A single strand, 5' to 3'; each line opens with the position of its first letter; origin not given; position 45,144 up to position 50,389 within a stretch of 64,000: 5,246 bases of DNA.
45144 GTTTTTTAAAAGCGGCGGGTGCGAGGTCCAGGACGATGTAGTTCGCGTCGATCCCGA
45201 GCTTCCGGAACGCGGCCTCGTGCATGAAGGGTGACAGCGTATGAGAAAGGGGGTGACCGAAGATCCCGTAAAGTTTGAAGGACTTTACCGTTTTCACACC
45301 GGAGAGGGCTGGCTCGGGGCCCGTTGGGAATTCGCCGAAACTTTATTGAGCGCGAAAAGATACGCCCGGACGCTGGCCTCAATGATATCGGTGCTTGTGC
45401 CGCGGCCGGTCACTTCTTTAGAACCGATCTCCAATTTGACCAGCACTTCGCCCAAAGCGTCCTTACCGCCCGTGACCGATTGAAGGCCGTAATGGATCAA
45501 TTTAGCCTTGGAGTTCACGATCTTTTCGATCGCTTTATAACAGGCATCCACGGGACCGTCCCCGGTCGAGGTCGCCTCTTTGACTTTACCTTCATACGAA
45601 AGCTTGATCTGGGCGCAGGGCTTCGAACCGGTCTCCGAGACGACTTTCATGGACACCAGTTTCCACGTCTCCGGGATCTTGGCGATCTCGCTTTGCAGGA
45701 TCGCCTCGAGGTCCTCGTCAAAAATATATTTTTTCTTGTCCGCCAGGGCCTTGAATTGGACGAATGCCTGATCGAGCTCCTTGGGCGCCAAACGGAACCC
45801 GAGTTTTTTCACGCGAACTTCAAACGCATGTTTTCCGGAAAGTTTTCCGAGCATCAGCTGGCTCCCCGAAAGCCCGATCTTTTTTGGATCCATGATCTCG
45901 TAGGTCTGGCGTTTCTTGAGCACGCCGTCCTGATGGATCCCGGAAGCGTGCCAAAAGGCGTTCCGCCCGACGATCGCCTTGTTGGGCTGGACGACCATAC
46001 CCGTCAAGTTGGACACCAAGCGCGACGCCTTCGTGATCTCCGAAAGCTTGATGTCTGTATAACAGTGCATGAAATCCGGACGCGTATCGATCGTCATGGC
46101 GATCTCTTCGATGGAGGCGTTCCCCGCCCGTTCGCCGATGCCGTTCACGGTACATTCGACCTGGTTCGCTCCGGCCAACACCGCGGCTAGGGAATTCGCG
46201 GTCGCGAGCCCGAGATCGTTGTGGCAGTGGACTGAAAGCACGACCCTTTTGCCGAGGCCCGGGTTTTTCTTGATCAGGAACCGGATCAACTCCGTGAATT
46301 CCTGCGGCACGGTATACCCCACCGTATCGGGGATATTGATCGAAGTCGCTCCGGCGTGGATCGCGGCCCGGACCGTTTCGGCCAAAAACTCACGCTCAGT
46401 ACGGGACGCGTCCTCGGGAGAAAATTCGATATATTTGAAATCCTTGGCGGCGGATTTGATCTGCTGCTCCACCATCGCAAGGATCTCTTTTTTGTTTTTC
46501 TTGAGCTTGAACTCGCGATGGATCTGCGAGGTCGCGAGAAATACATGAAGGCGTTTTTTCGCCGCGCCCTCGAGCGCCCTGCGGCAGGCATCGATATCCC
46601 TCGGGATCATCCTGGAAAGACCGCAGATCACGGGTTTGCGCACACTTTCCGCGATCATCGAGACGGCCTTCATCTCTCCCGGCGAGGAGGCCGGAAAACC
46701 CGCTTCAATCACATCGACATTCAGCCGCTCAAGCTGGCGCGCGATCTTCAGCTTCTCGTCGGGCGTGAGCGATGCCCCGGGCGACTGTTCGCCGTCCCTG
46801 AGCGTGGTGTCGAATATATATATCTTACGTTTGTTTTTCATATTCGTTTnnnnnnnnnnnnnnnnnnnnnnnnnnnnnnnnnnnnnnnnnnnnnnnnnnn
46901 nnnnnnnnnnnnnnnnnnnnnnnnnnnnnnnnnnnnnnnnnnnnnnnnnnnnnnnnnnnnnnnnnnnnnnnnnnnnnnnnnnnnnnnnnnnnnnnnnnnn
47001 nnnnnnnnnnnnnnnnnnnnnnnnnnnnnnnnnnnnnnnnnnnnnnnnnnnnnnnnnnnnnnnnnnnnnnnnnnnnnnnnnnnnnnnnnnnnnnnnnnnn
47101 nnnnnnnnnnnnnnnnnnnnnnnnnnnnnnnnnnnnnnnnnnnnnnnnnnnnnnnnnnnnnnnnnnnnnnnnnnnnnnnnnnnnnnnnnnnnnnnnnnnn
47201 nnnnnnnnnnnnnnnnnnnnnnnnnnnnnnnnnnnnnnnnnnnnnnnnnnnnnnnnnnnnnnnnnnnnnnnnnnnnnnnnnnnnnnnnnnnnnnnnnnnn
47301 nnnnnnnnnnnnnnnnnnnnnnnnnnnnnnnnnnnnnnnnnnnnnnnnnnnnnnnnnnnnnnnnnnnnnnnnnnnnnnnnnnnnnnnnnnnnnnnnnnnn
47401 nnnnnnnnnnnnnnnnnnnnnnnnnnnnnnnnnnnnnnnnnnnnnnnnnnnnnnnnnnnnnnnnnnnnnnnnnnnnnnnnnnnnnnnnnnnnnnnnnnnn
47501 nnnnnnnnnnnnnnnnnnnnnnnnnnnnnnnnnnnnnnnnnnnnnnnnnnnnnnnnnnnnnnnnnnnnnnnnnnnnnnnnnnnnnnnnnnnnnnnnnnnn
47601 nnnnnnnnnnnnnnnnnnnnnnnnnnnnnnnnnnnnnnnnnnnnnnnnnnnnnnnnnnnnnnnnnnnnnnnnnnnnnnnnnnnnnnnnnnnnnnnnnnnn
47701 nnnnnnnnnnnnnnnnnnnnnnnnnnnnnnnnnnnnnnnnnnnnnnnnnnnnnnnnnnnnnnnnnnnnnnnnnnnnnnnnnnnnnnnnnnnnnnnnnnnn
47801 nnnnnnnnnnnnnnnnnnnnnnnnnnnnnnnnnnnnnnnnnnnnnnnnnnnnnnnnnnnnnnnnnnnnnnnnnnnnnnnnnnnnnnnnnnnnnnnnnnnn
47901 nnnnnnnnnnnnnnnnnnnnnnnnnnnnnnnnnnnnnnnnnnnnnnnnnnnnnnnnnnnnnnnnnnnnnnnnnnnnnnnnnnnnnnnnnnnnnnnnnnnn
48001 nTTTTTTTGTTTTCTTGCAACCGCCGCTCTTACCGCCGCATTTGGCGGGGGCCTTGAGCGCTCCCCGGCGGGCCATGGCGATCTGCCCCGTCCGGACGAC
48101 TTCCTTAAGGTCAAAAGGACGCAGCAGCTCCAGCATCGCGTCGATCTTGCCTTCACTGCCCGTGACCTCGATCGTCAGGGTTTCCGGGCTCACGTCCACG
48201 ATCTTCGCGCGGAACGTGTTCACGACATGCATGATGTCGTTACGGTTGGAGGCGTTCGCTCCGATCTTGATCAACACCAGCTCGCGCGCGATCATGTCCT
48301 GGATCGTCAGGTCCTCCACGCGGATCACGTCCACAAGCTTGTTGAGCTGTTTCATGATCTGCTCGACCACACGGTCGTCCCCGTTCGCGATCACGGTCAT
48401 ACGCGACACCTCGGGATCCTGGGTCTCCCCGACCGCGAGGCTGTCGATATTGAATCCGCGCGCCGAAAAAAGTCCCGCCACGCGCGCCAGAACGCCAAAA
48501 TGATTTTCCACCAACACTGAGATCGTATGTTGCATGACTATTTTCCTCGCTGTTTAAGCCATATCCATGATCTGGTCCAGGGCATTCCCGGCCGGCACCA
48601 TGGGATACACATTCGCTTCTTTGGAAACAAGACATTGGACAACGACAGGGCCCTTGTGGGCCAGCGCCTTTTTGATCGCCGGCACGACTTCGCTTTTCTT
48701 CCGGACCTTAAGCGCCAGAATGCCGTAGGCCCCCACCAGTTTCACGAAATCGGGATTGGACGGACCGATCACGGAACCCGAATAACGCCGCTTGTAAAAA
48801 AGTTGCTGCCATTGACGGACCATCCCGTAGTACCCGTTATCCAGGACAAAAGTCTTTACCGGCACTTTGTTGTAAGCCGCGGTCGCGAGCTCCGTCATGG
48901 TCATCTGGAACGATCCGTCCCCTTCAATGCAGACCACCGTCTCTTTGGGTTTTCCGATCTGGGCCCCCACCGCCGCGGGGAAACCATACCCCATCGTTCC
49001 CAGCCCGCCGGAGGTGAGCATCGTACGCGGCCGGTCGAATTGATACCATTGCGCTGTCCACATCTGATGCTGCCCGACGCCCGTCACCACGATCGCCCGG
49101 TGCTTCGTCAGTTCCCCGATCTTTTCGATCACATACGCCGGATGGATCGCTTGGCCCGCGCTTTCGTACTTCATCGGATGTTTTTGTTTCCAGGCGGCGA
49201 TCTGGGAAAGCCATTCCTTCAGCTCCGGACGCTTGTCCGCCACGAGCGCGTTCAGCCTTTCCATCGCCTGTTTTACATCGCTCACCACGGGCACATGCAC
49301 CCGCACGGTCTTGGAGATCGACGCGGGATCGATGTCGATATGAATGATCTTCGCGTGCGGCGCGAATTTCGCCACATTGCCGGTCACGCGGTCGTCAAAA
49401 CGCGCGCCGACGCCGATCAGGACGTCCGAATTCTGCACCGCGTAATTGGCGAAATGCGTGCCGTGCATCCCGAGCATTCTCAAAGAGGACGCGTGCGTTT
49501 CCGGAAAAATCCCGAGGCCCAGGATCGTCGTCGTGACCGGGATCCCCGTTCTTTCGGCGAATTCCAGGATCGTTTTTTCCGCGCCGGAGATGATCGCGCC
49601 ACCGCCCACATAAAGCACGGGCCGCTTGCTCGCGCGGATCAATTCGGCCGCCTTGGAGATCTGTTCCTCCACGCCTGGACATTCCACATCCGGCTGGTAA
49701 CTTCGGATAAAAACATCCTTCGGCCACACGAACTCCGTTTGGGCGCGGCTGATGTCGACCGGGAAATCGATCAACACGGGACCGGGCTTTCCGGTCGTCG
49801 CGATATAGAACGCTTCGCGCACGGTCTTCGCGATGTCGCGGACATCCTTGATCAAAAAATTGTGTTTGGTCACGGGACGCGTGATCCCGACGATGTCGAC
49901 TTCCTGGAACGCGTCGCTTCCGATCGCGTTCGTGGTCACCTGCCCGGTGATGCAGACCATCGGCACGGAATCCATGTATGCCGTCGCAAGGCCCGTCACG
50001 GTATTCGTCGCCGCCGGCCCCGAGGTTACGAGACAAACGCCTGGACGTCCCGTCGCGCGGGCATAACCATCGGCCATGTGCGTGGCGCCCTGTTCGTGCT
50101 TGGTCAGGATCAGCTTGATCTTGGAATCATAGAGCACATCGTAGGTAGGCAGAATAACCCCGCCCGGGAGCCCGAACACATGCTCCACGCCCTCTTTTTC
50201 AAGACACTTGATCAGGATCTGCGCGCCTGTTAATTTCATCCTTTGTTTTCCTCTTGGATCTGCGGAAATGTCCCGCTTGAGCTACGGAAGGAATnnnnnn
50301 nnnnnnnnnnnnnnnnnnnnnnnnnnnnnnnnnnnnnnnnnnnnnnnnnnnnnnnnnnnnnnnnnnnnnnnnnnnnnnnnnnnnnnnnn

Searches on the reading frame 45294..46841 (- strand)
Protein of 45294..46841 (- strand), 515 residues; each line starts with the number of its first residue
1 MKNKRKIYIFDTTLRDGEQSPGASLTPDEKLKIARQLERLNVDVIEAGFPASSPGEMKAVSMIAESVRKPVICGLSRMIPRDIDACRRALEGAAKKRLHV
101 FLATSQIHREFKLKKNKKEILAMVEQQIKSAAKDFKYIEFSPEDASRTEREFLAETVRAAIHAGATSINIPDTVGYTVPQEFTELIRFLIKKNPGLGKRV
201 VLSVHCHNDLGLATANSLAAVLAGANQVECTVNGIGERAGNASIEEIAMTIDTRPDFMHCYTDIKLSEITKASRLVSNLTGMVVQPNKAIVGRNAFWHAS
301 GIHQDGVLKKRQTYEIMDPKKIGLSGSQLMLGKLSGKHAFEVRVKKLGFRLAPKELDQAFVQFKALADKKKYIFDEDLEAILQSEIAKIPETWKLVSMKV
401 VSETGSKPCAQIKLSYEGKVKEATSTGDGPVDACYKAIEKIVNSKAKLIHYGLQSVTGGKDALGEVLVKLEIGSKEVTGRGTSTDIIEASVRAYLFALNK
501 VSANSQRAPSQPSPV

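Call 13: search_protein_families(library=ncbifam, proteins=[window:45294-46841:-], max_evalue=1e-10)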
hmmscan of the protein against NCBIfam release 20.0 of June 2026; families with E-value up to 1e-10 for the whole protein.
window:45294-46841:- (515 aa): 20 families
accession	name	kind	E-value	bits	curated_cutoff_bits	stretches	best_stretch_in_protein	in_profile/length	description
NF002086.0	PRK00915.1-3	equivalog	3e-225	748.6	532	1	2-508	2-508/516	2-isopropylmalate synthase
NF002087.0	PRK00915.1-4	equivalog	3.1e-210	699.1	729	1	3-510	3-511/516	2-isopropylmalate synthase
TIGR00973.1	leuA_bact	equivalog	2.8e-207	689.1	598.7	1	6-499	1-494/494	2-isopropylmalate synthase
NF002088.0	PRK00915.1-5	equivalog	1.9e-198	660.2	697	1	5-507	2-504/514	2-isopropylmalate synthase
NF002084.0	PRK00915.1-1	equivalog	3.9e-179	596.5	748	1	4-505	2-503/523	2-isopropylmalate synthase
NF002085.0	PRK00915.1-2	subfamily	2.5e-149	498.3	517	1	2-503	9-501/504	2-isopropylmalate synthase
TIGR02090.1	LEU1_arch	subfamily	4.5e-116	387.9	484.75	1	7-381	1-362/363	isopropylmalate/citramalate/homocitrate synthases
NF041069.1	IPMS_Sufob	equivalog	1.8e-113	379.6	600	1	7-384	1-367/371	isopropylmalate synthase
TIGR02660.1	nifV_homocitr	equivalog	1.4e-91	307.6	462.9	1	7-380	2-363/365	homocitrate synthase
TIGR02146.1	LysS_fung_arch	equivalog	6.1e-77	259.2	413.55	1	9-362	1-341/344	homocitrate synthase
NF042434.1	IPMS_Lepto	equivalog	1.2e-69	235.1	500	1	3-369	2-372/374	2-isopropylmalate synthase LeuA2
NF042433.1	CitmalDyn_Leptosp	equivalog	3.5e-67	227.1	950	1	3-469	4-473/514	(R)-citramalate synthase CimA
TIGR00977.1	citramal_synth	equivalog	3.4e-63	213.7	450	1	6-495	1-510/526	citramalate synthase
NF002991.1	PRK03739.1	subfamily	1e-55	189.5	455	1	12-500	32-550/550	2-isopropylmalate synthase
TIGR00970.1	leuA_yeast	equivalog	5e-41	140.9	697.4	1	11-502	31-563/564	2-isopropylmalate synthase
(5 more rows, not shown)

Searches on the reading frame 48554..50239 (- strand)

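Call 13: search_protein_families(library=ncbifam, proteins=[window:48554-50239:-], max_evalue=1e-10)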
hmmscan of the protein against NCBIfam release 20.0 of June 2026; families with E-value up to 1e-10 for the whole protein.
window:48554-50239:- (561 aa): 52 families (the best 25 are shown)
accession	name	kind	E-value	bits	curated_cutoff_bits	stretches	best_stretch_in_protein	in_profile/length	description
TIGR00118.1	acolac_lg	equivalog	4.1e-246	817.8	538.35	1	3-559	1-555/557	biosynthetic-type acetolactate synthase large subunit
NF004710.0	PRK06048.1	equivalog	2.4e-244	812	976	1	2-560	7-559/561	acetolactate synthase large subunit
NF005860.0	PRK07789.1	equivalog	2e-223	743.2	881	1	2-558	33-598/615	acetolactate synthase large subunit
NF005228.0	PRK06725.1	equivalog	1.7e-215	716.5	991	1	2-556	15-563/571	acetolactate synthase large subunit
NF005651.0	PRK07418.1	subfamily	5.4e-215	715.2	942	1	2-559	18-580/617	acetolactate synthase large subunit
NF006581.0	PRK09107.1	equivalog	6.1e-211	701.8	974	1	2-557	10-572/595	acetolactate synthase 3 large subunit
NF005824.0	PRK07710.1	equivalog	3.4e-209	695.9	976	1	2-558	16-568/573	acetolactate synthase large subunit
NF006319.0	PRK08527.1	equivalog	9.4e-209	694.5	905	1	1-558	2-558/565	acetolactate synthase large subunit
NF006524.0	PRK08978.1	equivalog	6.3e-205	681.6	738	1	4-559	2-545/548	acetolactate synthase 2 catalytic subunit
NF005409.0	PRK06965.1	equivalog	7e-204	678.6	1035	1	3-556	21-579/587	acetolactate synthase 3 catalytic subunit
NF004919.0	PRK06276.1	equivalog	1.1e-203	677.7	866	1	4-559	2-558/582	acetolactate synthase large subunit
NF005058.0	PRK06466.1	equivalog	9.3e-200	664.9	951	1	2-554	3-563/574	acetolactate synthase 3 large subunit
NF006525.0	PRK08979.1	equivalog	1.6e-196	654.1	1084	1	2-557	3-564/572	acetolactate synthase 3 large subunit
NF005364.0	PRK06882.1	equivalog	1.3e-188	628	1083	1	2-558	3-565/574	acetolactate synthase 3 large subunit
NF006016.1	PRK08155.1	equivalog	2.2e-188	627.2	870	1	1-556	1-550/554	acetolactate synthase large subunit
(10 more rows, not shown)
